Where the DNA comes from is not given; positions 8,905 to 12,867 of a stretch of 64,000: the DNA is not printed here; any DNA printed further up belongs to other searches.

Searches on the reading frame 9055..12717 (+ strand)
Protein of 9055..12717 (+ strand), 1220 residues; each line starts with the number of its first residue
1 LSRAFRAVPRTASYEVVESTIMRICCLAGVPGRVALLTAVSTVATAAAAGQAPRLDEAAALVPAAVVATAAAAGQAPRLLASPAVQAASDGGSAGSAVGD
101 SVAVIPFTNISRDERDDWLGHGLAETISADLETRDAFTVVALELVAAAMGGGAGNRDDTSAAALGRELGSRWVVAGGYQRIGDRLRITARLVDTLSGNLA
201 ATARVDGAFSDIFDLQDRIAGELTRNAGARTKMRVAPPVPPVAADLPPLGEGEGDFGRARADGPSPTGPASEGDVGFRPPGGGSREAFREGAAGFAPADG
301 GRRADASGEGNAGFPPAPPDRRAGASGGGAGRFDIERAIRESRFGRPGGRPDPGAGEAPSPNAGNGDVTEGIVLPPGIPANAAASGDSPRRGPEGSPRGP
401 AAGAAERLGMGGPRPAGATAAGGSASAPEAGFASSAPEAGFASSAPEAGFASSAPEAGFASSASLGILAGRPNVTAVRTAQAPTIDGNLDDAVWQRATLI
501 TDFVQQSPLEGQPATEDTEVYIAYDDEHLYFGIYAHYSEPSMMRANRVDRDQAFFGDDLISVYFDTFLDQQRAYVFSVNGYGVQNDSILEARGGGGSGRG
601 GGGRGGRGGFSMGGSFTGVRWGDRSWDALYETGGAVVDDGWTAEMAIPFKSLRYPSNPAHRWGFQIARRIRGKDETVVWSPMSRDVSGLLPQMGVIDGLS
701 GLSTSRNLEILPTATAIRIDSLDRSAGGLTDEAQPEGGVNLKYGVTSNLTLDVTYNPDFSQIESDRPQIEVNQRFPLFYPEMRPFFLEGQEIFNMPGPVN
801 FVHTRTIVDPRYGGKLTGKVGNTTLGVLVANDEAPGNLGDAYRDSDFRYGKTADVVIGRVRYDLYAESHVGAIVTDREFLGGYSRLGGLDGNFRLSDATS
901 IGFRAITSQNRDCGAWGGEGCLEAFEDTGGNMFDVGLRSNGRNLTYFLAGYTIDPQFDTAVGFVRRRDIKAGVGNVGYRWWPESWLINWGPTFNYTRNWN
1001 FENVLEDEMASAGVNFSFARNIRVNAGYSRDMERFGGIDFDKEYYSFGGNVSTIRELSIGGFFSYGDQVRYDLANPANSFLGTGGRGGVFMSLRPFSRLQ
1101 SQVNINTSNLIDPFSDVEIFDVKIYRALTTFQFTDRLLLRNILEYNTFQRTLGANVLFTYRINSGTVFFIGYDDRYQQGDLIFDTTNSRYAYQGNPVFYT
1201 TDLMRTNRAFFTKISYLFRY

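Call 12: search_protein_families(library=pfam, proteins=[window:9055-12717:+], max_evalue=0.001)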
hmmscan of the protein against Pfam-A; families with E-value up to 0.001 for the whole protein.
window:9055-12717:+ (1220 aa): 2 families
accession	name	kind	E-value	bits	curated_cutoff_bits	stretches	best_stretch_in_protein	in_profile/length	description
PF19313.5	DUF5916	-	4.2e-15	55.9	22.6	1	731-795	22-85/572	Domain of unknown function (DUF5916)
PF06452.16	CBM9_1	-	5.7e-05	23.5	23.4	1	485-667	1-147/185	Carbohydrate family 9 binding domain-like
